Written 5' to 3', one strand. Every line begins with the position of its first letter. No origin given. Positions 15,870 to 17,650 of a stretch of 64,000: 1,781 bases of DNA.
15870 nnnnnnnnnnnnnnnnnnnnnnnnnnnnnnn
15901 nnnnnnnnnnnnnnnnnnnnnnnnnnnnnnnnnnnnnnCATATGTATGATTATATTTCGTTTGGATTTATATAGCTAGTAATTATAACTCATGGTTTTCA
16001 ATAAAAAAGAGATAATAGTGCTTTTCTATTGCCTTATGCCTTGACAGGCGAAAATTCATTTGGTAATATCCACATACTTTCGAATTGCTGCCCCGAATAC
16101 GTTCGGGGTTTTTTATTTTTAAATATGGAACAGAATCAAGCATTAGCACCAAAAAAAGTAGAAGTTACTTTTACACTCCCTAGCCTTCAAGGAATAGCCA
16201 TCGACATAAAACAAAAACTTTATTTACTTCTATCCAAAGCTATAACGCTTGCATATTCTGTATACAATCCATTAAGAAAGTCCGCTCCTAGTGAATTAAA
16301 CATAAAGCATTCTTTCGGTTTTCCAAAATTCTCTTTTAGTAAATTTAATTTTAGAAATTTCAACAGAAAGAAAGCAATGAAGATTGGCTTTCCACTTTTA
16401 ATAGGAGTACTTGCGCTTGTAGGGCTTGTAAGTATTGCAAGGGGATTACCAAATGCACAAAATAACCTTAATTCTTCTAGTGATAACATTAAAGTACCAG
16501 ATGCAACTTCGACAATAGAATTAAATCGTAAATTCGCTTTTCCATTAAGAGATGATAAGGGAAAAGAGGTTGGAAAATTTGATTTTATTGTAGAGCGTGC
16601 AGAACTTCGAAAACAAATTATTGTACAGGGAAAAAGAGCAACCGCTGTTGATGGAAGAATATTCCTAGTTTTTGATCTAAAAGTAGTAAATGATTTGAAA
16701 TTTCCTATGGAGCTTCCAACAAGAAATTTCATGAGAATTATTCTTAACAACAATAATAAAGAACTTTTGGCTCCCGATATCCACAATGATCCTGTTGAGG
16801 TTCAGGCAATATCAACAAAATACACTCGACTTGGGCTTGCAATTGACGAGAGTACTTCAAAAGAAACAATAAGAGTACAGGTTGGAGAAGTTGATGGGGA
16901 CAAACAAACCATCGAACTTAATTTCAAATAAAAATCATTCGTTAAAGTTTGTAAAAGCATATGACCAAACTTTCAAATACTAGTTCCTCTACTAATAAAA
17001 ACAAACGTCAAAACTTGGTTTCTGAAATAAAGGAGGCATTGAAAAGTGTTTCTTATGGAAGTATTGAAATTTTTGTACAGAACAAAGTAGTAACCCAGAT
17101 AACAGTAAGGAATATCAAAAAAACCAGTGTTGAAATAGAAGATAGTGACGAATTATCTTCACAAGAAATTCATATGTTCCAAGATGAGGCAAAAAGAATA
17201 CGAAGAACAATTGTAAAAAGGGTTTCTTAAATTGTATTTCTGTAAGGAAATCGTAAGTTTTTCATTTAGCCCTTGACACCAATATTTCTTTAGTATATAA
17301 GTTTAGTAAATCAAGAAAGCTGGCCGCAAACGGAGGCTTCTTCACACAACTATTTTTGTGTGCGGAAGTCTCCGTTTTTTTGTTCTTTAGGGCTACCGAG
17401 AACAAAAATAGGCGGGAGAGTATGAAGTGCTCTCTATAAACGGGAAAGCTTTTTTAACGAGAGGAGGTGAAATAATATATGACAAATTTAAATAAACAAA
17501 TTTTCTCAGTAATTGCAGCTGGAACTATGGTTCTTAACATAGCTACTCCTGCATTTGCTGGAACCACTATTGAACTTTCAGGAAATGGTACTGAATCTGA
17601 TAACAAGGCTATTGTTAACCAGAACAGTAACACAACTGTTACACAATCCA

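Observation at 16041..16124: Recurring architecture: consensus promoter followed by hairpin + U-run immediately abutting a start codon (instance 1)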

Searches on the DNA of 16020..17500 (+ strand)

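Call 44: build_rna_model(alignment_id=A2, structure=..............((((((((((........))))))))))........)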
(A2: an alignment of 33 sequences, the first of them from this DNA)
Model R1 built from alignment A2 (33 sequences, 50 columns); structure: as given.
model positions 41; base pairs 10; branch points 0; effective number of sequences 33; information 0.683 bits per position. Calibrated on 0.2 Mb of random sequence (short: E-values are rough).
structure used (alignment columns):
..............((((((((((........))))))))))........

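Call 45: search_with_rna_model(model_id=R1, sources=[window, L001, L002, L003, L004, L005, L006, L007, L008, L009, L010, L011, L012, L013, L014, L015, L016, L017, L018, L019, L020, L021, L022, L023, L024, L025, L026, L027, L028, L029, L030, L031, L032, L033, L034, L035, L036, L037, L038, L039, L040, L041, L042, L043, L044, L045, L046, L047, L048, L049, L050, L051, L052, L053, L054, L055, L056, L057, L058, L059, L060, L061, L062, L063, L064, L065, L066, L067, L068, L069, L070, L071, L072, L073, L074, L075, L076, L077, L078, L079, L080], max_evalue=1, make_alignment=true)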
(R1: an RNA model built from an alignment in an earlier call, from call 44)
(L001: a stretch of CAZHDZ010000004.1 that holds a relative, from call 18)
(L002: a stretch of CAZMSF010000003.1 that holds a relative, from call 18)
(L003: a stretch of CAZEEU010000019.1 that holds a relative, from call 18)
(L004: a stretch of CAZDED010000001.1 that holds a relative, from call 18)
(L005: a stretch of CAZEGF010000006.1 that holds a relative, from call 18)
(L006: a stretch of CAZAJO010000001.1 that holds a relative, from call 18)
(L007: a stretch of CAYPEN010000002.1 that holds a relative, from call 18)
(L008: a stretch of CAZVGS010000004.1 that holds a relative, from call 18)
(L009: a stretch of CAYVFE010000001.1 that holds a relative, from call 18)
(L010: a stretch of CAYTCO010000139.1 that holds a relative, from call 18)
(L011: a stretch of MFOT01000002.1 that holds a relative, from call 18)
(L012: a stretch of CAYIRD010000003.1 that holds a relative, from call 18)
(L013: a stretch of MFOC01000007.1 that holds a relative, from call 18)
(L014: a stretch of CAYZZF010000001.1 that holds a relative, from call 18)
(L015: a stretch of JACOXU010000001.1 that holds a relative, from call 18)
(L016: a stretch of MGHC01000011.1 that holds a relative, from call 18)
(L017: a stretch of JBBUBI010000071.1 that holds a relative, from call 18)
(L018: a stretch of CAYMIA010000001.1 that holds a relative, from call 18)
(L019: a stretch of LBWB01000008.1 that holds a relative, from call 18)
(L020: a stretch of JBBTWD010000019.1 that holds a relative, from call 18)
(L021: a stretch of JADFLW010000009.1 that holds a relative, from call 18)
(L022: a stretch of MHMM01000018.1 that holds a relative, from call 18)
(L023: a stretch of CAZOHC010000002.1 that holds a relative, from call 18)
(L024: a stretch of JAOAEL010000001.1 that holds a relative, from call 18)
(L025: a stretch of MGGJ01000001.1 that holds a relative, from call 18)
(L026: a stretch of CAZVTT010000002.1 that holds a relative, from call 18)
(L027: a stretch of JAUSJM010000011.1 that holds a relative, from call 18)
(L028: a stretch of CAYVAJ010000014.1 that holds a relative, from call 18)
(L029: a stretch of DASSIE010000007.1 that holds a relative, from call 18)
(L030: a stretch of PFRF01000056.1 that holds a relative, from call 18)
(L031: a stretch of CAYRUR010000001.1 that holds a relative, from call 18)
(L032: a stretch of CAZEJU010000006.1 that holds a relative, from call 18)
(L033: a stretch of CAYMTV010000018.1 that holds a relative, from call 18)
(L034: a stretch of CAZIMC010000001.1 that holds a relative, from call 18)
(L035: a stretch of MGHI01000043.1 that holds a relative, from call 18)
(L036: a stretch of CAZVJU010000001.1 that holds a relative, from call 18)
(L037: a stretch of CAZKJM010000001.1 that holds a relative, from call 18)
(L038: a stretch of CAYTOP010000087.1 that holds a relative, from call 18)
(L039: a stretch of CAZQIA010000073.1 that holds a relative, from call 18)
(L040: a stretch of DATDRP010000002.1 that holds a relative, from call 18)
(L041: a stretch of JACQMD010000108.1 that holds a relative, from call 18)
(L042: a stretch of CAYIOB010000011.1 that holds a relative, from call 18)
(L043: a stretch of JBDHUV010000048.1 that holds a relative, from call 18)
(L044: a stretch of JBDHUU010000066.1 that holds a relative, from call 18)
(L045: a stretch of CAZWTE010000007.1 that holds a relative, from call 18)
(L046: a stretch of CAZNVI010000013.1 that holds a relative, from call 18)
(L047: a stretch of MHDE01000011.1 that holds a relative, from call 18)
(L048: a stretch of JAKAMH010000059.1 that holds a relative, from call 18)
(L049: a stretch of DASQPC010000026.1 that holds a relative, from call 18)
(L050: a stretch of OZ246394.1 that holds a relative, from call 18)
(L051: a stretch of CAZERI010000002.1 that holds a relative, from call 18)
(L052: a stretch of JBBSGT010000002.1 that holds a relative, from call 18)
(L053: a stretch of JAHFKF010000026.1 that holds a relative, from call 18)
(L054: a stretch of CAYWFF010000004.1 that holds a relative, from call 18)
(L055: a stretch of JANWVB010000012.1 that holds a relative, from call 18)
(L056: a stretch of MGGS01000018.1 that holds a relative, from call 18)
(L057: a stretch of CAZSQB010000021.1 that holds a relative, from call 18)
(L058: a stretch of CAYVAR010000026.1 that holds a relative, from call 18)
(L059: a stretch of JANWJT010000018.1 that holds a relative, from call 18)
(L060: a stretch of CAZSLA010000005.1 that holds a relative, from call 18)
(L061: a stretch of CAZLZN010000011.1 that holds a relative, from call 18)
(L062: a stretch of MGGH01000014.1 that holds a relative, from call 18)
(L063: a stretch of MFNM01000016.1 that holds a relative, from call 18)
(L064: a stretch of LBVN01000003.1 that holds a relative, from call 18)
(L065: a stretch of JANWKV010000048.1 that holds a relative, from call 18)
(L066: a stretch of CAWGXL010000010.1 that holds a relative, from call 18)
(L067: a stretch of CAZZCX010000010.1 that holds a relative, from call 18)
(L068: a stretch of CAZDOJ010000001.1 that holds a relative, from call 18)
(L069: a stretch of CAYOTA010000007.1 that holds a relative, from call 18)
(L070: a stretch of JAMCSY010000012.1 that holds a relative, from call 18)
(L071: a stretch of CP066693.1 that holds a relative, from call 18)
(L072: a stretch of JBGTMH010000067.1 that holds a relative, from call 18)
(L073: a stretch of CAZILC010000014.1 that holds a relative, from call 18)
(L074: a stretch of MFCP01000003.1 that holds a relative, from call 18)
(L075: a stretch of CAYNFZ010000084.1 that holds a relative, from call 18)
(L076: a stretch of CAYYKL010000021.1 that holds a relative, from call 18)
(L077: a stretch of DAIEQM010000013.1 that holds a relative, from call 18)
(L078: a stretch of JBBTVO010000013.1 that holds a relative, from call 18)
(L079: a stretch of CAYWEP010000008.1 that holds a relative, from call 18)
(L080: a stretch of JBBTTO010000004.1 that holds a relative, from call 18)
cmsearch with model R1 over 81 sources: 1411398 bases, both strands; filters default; matches with E-value up to 1: 41.
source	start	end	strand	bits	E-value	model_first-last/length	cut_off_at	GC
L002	9924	9964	+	40.2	4.9e-05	1-41/41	no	0.46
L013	9897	9937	+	39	9.2e-05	1-41/41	no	0.41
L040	9559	9599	+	37.8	0.00018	1-41/41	no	0.39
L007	9921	9961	+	37.7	0.00018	1-41/41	no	0.41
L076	9970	10010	+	34.6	0.00091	1-41/41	no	0.41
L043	4067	4108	+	33.7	0.0014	1-41/41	no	0.45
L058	9111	9153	+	33.1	0.0019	1-41/41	no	0.47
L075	3213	3253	+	32.6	0.0025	1-41/41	no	0.37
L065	392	432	+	32.4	0.0027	1-41/41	no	0.49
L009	9745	9785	+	31.2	0.005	1-41/41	no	0.49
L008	9948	9988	+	31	0.0057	1-41/41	no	0.46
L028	9933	9976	+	31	0.0057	1-41/41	no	0.43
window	16076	16119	+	30.6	0.0068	1-41/41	no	0.41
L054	9581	9618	+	30.1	0.0091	1-41/41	no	0.42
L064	9822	9862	+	29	0.016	1-41/41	no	0.27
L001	9923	9964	+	28.8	0.018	1-41/41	no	0.48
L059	7989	8027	+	28.7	0.018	1-41/41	no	0.36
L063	4692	4730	+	28.2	0.024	1-41/41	no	0.36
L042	9785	9823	+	28.1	0.025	1-41/41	no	0.41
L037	9770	9809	+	27.6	0.033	1-41/41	no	0.43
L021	830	870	+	27.5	0.034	1-41/41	no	0.37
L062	1575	1617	+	27.5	0.034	1-41/41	no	0.3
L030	9773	9813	+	27.2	0.039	1-41/41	no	0.37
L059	14379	14419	-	27.1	0.041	1-41/41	no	0.39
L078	9788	9828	+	26.8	0.048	1-41/41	no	0.46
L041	2398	2440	+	26.2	0.066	1-41/41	no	0.51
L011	9881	9924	+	25.8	0.082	1-41/41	no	0.34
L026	9780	9822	+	25.6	0.091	1-41/41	no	0.4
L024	16699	16739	-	24.1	0.2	1-41/41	no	0.39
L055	16670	16710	-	24.1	0.2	1-41/41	no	0.39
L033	9703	9741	+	23.7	0.24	1-41/41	no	0.31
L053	5110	5150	+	23.3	0.3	1-41/41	no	0.46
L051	9961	10002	+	23.2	0.31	1-41/41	no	0.4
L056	9930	9970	+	23.2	0.31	1-41/41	no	0.39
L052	19119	19159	+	23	0.34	1-41/41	no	0.29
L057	9633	9674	+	22.2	0.5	1-41/41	no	0.43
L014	9661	9702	+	22.1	0.53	1-41/41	no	0.4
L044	3378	3419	+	22.1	0.55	1-41/41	no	0.4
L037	16423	16465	-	21.6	0.69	1-41/41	no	0.44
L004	18662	18719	-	21.4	0.78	1-41/41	no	0.36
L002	18378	18446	-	21.2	0.84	1-41/41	no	0.39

Alignment A3: 41 matches aligned to the model, 75 columns, each read 5' to 3' on its own strand. Consensus structure (alignment columns), stored with it:
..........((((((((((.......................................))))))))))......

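Call 51: search_rna_families(source=window, start=16020, end=17500, threshold=evalue, max_evalue=10, show_alignments=2)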
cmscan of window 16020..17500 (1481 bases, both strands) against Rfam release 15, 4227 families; matches with E-value up to 10: 11.
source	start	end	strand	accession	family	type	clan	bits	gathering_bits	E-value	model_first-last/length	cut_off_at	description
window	17328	17383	+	RF03751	mir-7445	Gene; miRNA;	-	23.2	79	0.36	1-60/60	no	mir-7445 microRNA precursor family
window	17234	17382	+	RF00025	Telomerase-cil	Gene;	CL00004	21.6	52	1.3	1-165/165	no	Ciliate telomerase RNA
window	17328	17377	-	RF00693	mir-147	Gene; miRNA;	-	18.5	57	1.3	9-70/78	no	mir-147 microRNA precursor family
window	16931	17035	-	RF01858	RsaF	Gene; sRNA;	-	17.3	60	3.4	1-119/119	no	RNA Staph. aureus F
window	17175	17251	+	RF00132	snoR24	Gene; snRNA; snoRNA; CD-box;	-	17.3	38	8.5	1-92/92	no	Small nucleolar RNA R24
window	17192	17290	-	RF02436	SpF43_sRNA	Gene; sRNA;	-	17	70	4.4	1-99/99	no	Streptococcus sRNA SpF43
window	17322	17385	+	RF00693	mir-147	Gene; miRNA;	-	16.5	57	5.1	1-78/78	no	mir-147 microRNA precursor family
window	16301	16379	+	RF00961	mir-581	Gene; miRNA;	-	16.1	100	9.2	1-89/89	no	mir-581 microRNA precursor family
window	17331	17376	+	RF03706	mir-2253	Gene; miRNA;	-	15.4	47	9.4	1-57/57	no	mir-2253 microRNA precursor family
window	16080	16116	+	RF02837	anti-hemB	Gene; sRNA;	-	14.6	49.5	2.6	1-81/81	no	Burkholderia RNA 7 (anti-hemB)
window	17282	17409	+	RF04180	BTnc231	Gene; sRNA;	-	14.5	80.4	6.4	1-154/154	no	Bacteroides sRNA BTnc231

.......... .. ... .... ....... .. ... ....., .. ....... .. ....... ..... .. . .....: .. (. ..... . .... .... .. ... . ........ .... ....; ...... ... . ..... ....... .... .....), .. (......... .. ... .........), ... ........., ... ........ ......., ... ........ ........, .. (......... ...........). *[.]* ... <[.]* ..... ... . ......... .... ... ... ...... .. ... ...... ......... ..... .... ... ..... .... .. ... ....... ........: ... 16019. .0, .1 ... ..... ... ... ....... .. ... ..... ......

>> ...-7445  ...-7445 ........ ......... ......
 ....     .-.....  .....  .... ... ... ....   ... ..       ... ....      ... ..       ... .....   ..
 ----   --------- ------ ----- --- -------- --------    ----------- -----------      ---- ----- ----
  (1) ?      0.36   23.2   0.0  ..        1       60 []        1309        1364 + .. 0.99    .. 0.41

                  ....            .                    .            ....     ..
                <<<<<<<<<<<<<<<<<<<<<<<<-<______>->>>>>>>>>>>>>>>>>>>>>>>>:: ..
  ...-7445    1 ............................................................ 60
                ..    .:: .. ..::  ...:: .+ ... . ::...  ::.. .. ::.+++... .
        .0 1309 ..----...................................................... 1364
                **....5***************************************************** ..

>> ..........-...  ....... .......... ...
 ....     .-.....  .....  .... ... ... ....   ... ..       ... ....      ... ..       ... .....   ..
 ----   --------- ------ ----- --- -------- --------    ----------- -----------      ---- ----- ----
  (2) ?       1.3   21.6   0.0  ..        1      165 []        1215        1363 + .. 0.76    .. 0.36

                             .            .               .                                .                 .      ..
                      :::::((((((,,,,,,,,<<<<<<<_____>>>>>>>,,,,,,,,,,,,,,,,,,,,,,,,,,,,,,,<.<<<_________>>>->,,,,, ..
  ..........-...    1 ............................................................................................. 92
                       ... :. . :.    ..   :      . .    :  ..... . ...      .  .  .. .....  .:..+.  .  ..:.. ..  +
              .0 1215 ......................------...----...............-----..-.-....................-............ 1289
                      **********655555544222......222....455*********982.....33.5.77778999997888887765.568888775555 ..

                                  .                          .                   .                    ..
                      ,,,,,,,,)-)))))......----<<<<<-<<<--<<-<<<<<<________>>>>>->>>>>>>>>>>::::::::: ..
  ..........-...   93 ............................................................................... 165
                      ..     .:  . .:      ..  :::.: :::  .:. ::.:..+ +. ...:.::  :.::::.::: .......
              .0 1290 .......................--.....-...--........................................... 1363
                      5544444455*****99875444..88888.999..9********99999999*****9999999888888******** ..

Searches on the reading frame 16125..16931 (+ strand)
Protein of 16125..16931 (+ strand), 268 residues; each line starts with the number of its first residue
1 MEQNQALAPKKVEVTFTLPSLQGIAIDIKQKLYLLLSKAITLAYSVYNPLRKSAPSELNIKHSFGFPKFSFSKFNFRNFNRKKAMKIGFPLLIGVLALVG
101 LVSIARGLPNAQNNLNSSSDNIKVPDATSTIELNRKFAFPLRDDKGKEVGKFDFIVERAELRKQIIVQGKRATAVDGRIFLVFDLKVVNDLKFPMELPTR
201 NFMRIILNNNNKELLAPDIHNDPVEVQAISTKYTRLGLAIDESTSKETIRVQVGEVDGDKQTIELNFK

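Call 12: search_protein_families(library=pfam, proteins=[window:16125-16931:+], max_evalue=0.01)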
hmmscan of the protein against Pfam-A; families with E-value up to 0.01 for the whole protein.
window:16125-16931:+ (268 aa): 0 families

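Call 16: find_homologous_proteins(query=window:16125-16931:+)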
Query window:16125-16931:+ (268 aa): 760 proteins with E <= 0.001 among 2521 candidates; the best 120 are listed.
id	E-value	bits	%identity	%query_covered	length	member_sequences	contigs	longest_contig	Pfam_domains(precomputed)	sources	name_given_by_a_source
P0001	6.2e-168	575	100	100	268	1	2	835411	-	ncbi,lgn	-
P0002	2.4e-119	416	74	100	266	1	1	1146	-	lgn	-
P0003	8.0e-115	401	71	100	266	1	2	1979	-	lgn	-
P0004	9.6e-101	355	58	100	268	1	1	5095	-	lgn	-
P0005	1.7e-100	354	58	100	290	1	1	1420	-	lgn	-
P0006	7.4e-97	342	61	100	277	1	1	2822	-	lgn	-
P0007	2.9e-89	317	58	96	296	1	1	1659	-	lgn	-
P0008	8.3e-89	316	61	99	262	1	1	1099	-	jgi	jgi:hypothetical protein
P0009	6.9e-77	277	67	69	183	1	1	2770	-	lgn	-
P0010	3.9e-74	268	51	100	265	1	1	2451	-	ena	-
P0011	1.5e-69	253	51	100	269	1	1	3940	-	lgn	-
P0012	7.8e-69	250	49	100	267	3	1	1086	-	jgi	jgi:hypothetical protein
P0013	1.7e-68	249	48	97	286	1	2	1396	-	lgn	-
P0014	2.5e-67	245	47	97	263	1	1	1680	-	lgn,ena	-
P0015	4.5e-67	245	47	97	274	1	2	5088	-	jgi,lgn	-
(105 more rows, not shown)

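Call 18: find_related_loci(query=A1, collection=genome_contigs, flank=10000)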
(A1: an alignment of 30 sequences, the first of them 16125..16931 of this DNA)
Query A1 (268 aa) in genome_contigs; peptide patterns used: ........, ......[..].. (x = any residue, [..] = any of these).
126 stretches matched a pattern; 106 encode a relative of the query (tblastn E <= 1e-3); the best 80 are kept; 80 distinct loci.
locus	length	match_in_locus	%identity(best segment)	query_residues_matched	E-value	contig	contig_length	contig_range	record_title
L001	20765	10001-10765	47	10-268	1e-75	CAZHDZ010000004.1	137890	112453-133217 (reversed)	MAG TPA_asm: uncultured Gammaproteobacteria bacterium isolate SRP286056_co1_222 genome assembly, contig: NODE_84_length_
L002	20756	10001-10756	48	10-268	3e-75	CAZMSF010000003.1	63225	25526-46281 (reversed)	MAG TPA_asm: uncultured Gammaproteobacteria bacterium isolate SRP135725_co1_372 genome assembly, contig: NODE_342_length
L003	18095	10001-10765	48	10-268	9e-75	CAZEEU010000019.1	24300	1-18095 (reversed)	MAG TPA_asm: uncultured Gammaproteobacteria bacterium isolate SRP286056_co1_676 genome assembly, contig: NODE_2362_lengt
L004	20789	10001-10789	45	1-268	2e-70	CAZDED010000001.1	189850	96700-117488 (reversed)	MAG TPA_asm: uncultured Gammaproteobacteria bacterium isolate SRP278252_co2_138 genome assembly, contig: NODE_73_length_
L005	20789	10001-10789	47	1-268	3e-70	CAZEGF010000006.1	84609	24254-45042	MAG TPA_asm: uncultured Gammaproteobacteria bacterium isolate SRP135725_co2_582 genome assembly, contig: k141_3521309, w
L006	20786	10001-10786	46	1-268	2e-69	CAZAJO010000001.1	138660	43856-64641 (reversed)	MAG TPA_asm: uncultured Gammaproteobacteria bacterium isolate SRP342105_co1_429 genome assembly, contig: NODE_138_length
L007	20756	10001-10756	47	10-268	5e-68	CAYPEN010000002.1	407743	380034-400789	MAG TPA_asm: uncultured Gammaproteobacteria bacterium isolate SRP263991_co5_217 genome assembly, contig: NODE_15_length_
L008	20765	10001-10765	47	3-268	2e-66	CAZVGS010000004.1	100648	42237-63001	MAG TPA_asm: uncultured Gammaproteobacteria bacterium isolate binchicken_co16_182 genome assembly, contig: NODE_347_leng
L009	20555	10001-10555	54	85-268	1e-61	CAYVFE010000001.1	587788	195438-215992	MAG TPA_asm: uncultured Gammaproteobacteria bacterium isolate binchicken_co173_433 genome assembly, contig: NODE_6_lengt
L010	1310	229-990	45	10-268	2e-64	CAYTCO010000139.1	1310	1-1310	MAG TPA_asm: uncultured Gammaproteobacteria bacterium isolate SRP286056_co1_355 genome assembly, contig: NODE_224103_len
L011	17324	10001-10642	47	57-268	5e-57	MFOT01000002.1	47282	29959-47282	MAG: Candidatus Levybacteria bacterium RIFCSPLOWO2_01_FULL_38_21 rifcsplowo2_01_scaffold_1205, whole genome shotgun sequ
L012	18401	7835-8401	51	73-267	4e-54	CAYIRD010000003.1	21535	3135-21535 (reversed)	MAG TPA_asm: uncultured Gammaproteobacteria bacterium isolate ERP119705_co24_323 genome assembly, contig: NODE_2681_leng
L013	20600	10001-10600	50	48-267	1e-53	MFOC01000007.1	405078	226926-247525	MAG: Candidatus Levybacteria bacterium RIFCSPHIGHO2_02_FULL_40_18 rifcsphigho2_02_scaffold_49, whole genome shotgun sequ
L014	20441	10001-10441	59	119-268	1e-51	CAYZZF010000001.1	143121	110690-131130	MAG TPA_asm: uncultured Gammaproteobacteria bacterium isolate SRP093762_co1_95 genome assembly, contig: NODE_60_length_1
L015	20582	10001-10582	49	72-268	1e-50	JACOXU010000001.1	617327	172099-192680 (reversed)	MAG: Candidatus Levyibacteriota bacterium isolate NC_groundwater_161_Ag_S-0.1um_37_19 S4_GD2017_2_S1_scaffold_10, whole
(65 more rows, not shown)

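Call 57: search_protein_families(library=pfam, proteins=[window:16125-16931:+], max_evalue=10)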
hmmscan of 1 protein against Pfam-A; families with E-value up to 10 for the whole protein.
window:16125-16931:+ (268 aa): 1 family
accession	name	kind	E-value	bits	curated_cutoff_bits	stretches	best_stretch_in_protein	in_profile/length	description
PF05348.16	UMP1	-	0.075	13.6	26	1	183-228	60-106/118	Proteasome maturation factor UMP1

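Call 58: search_protein_families(library=ncbifam, proteins=[window:16125-16931:+], max_evalue=0.1)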
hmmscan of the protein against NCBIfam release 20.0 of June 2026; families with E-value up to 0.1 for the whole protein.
window:16125-16931:+ (268 aa): 0 families

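Call 69: find_encoding_contigs(protein=P0001, flank=300, max_places=3)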
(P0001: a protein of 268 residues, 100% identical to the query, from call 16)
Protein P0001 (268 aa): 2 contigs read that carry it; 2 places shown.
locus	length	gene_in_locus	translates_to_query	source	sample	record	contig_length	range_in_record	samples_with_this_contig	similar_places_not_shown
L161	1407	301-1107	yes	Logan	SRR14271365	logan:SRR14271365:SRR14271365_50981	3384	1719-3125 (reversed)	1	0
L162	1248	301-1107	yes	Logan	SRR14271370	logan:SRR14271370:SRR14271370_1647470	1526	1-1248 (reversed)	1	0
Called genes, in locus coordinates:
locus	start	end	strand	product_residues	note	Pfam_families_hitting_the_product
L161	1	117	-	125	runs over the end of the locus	?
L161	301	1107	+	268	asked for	-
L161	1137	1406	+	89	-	PF10055:DUF2292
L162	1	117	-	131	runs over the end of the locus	?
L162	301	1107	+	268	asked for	-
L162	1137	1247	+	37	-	?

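Call 70: find_encoding_contigs(protein=P0002, flank=300, max_places=2)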
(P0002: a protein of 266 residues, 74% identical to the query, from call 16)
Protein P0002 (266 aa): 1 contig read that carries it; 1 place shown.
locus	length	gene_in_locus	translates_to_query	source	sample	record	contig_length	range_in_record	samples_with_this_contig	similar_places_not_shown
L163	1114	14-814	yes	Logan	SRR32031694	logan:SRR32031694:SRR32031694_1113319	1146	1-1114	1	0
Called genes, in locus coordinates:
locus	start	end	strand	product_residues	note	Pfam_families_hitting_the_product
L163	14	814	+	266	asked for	-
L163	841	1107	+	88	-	PF10055:DUF2292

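Call 71: find_encoding_contigs(protein=P0003, flank=300, max_places=2)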
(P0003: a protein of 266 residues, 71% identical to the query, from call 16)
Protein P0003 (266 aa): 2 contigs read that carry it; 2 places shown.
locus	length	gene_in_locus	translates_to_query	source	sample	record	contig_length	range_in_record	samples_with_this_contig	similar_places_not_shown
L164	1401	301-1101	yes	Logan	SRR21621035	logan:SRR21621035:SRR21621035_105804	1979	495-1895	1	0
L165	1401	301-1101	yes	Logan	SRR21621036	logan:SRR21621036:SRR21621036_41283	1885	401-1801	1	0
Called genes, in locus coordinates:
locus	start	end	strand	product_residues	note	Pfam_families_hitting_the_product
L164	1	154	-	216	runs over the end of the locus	?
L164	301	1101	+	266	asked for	-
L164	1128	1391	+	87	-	PF10055:DUF2292 (weak)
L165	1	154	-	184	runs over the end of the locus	?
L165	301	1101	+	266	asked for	-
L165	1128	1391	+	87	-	PF10055:DUF2292 (weak)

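Call 72: find_encoding_contigs(protein=P0004, flank=300, max_places=2)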
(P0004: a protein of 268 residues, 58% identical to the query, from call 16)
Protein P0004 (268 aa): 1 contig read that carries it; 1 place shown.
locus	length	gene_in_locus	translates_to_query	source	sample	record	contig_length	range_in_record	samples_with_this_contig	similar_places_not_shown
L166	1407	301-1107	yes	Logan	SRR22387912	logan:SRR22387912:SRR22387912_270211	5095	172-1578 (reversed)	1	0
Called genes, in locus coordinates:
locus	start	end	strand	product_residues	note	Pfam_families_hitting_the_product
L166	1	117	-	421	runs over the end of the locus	PF00364:Biotin_lipoyl (faint), PF25919:BSH_CusB (weak), PF25944:Beta-barrel_RND (weak), PF25954:Beta-barrel_RND_2 (weak), PF25990:Beta-barrel_YknX, PF26002:Beta-barrel_AprE (weak)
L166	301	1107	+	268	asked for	-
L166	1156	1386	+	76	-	PF10055:DUF2292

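Call 73: find_encoding_contigs(protein=P0006, flank=300, max_places=2)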
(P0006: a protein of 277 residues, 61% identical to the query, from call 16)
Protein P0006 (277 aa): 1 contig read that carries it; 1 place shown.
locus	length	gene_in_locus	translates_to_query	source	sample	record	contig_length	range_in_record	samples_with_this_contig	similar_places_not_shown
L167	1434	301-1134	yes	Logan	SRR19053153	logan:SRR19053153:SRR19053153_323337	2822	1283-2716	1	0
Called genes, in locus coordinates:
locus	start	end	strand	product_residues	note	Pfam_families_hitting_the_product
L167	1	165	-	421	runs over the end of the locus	PF25917:BSH_RND (faint), PF25919:BSH_CusB (faint), PF00364:Biotin_lipoyl (faint), PF25990:Beta-barrel_YknX, PF25967:RND-MFP_C (faint), PF25975:CzcB_C (faint)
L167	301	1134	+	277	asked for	-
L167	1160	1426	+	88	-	PF10055:DUF2292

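Call 74: find_encoding_contigs(protein=P0008, flank=300, max_places=2)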
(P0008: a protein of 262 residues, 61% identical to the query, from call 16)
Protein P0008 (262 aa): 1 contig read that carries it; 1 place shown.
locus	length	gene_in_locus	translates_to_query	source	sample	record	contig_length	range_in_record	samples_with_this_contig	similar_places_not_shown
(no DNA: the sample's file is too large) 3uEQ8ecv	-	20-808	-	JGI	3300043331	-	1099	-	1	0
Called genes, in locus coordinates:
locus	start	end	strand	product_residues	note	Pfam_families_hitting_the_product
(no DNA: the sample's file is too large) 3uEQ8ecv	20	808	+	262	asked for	-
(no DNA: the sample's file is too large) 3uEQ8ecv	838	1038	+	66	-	PF10055:DUF2292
